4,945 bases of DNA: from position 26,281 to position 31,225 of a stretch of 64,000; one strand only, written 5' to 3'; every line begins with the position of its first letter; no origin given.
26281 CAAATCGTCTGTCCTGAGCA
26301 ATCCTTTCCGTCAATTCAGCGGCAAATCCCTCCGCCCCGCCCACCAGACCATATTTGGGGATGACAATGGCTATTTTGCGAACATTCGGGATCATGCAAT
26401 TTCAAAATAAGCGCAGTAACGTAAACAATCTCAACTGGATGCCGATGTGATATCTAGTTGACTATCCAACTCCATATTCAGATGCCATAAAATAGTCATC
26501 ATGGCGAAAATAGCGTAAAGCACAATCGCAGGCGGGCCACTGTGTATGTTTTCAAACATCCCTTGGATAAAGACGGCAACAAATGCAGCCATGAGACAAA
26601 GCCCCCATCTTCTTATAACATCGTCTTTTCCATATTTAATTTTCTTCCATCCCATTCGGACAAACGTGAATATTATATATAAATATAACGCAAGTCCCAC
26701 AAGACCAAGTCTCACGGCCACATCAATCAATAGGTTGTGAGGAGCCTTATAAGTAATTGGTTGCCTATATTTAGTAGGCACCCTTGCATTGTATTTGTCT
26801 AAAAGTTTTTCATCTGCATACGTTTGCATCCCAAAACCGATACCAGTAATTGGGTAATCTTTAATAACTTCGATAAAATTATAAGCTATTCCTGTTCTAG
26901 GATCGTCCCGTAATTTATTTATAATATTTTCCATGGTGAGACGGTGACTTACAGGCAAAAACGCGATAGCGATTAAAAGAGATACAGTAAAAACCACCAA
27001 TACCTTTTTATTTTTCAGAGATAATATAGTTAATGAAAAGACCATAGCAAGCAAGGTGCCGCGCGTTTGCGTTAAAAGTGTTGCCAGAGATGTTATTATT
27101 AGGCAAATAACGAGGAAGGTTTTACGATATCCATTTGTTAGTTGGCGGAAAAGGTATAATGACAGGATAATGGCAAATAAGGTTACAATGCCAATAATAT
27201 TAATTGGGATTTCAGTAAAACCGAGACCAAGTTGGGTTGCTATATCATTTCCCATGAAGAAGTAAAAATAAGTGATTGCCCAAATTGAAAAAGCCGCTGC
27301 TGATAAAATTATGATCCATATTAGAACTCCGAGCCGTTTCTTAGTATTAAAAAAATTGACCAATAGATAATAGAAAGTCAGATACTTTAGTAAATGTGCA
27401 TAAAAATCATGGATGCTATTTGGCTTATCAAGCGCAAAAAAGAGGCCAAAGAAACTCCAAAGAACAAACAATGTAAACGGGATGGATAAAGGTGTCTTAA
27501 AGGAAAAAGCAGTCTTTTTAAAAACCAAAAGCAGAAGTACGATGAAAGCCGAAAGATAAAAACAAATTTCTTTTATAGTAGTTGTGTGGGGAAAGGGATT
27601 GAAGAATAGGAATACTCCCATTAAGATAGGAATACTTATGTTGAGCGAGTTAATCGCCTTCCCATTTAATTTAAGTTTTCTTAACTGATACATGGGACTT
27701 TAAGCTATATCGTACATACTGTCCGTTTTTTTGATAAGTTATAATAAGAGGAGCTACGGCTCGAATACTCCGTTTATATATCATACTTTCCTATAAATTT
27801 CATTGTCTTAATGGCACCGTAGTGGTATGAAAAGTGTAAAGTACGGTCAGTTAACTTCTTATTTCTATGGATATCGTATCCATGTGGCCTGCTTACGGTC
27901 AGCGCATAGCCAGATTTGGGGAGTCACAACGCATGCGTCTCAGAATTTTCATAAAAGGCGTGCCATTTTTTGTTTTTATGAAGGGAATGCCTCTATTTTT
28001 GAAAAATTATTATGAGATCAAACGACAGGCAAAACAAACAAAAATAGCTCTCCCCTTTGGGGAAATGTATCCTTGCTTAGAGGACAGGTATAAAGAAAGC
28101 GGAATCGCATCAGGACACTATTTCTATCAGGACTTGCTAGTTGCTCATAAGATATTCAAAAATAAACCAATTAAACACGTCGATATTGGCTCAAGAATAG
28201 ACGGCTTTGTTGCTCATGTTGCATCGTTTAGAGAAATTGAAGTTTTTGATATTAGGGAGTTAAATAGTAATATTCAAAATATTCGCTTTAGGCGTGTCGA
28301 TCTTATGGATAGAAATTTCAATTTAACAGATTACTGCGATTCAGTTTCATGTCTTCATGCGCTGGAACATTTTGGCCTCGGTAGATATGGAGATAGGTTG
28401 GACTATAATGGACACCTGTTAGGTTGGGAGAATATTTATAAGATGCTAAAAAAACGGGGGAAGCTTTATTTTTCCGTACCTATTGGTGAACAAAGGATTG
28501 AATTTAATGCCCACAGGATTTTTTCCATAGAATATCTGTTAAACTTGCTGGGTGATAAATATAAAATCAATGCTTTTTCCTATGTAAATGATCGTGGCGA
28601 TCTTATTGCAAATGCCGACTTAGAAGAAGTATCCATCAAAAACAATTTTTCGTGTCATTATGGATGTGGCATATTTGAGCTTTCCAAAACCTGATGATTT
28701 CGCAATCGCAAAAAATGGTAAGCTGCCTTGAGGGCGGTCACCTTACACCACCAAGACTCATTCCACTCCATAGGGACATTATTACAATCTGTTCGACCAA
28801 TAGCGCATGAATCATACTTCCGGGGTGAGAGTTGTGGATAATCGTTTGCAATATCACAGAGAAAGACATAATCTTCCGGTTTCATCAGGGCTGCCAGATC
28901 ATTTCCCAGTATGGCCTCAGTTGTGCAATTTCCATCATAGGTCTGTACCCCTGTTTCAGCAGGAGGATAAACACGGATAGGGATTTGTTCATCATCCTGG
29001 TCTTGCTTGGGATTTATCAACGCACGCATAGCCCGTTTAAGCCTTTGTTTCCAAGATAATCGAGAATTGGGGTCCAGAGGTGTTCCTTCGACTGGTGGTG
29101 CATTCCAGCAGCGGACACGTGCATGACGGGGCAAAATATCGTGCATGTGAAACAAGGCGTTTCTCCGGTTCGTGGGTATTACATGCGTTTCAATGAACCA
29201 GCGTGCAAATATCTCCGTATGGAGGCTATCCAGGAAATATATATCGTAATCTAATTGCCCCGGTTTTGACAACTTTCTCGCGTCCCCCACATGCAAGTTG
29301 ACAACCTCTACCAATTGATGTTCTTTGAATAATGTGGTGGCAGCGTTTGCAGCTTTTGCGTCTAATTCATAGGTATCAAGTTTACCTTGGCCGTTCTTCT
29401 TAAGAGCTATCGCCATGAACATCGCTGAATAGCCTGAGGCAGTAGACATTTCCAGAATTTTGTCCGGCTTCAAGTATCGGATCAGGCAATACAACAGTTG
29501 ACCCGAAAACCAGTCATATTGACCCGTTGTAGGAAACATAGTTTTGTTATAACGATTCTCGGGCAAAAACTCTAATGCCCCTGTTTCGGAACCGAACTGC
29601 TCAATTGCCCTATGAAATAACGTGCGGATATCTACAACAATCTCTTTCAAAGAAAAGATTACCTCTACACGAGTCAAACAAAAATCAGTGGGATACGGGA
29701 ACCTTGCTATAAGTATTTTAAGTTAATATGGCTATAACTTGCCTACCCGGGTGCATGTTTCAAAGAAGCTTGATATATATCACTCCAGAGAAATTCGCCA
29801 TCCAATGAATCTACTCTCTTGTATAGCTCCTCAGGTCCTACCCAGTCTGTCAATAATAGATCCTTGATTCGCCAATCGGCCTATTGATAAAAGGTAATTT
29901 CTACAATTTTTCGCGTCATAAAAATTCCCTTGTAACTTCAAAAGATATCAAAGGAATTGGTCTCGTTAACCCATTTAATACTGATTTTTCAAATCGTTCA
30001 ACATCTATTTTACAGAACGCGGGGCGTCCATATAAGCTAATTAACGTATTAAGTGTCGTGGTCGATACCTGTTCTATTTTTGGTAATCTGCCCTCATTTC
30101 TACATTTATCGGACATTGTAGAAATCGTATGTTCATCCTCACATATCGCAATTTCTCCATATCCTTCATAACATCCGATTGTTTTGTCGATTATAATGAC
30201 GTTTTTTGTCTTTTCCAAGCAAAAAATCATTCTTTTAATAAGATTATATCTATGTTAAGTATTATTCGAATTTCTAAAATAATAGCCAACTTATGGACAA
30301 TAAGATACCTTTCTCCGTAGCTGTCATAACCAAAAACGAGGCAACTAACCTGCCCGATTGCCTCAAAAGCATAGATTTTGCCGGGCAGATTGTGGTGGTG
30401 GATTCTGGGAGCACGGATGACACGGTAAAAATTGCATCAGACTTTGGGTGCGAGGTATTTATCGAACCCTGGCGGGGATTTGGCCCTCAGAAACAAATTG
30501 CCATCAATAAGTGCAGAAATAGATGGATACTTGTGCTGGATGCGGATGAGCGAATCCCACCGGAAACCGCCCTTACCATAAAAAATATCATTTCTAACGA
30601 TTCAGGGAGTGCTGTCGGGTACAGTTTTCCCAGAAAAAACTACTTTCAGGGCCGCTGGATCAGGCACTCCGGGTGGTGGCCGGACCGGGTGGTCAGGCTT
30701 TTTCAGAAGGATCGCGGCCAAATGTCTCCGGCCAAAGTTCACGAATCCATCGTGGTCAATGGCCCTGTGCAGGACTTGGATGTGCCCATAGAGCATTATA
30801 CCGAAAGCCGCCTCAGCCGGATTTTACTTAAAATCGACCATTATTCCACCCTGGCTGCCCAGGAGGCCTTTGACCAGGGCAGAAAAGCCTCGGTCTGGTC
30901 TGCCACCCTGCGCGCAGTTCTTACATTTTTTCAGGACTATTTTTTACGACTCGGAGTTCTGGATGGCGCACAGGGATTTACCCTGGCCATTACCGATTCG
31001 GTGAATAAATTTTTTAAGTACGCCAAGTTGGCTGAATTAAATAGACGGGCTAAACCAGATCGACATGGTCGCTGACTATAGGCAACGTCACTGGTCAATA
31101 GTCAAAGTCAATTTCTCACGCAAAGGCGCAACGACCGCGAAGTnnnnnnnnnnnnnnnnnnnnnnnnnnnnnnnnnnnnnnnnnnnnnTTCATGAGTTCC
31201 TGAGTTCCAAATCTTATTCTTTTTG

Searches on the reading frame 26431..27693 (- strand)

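Call 39: search_protein_families(library=pfam, proteins=[window:26431-27693:-], max_evalue=0.00001)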
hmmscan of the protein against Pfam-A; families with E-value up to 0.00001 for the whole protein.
window:26431-27693:- (420 aa): 1 family
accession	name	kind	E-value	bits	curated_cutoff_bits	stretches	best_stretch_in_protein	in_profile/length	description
PF04932.20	Wzy_C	-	1.1e-17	64.6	31.7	1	197-338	2-149/149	O-Antigen ligase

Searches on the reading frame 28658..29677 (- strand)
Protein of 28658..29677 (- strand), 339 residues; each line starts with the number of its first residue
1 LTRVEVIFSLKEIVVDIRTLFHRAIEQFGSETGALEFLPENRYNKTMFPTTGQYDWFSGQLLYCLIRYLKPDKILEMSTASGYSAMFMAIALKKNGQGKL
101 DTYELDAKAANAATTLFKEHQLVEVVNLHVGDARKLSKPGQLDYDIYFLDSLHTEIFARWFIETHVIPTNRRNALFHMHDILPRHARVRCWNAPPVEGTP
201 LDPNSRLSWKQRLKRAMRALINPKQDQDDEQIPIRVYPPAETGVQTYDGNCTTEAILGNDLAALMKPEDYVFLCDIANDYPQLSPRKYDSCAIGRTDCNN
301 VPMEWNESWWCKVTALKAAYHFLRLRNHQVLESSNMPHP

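Call 40: search_protein_families(library=pfam, proteins=[window:28658-29677:-], max_evalue=0.00001)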
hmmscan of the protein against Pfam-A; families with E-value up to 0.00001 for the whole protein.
window:28658-29677:- (339 aa): 2 families
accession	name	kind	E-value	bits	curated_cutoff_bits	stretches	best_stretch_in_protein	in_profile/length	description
PF13578.12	Methyltransf_24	-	3.6e-10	41.1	26.3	1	79-181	5-105/105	Methyltransferase domain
PF01596.23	Methyltransf_3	-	5.9e-07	29.4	22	1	58-136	32-108/204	O-methyltransferase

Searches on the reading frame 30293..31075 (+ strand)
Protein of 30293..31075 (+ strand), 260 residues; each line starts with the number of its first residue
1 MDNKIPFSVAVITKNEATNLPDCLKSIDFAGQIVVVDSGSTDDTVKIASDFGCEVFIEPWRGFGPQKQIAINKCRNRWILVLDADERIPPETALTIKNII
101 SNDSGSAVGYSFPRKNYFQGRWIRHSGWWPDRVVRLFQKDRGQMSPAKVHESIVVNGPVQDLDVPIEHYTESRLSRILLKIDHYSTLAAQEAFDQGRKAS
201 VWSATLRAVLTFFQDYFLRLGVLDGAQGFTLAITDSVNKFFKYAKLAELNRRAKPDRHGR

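Call 40: search_protein_families(library=pfam, proteins=[window:30293-31075:+], max_evalue=0.00001)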
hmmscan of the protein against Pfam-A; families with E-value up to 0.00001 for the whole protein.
window:30293-31075:+ (260 aa): 1 family
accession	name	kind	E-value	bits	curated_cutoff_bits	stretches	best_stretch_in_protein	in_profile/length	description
PF00535.33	Glycos_transf_2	-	1e-18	68.3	23.3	1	8-139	1-139/168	Glycosyl transferase family 2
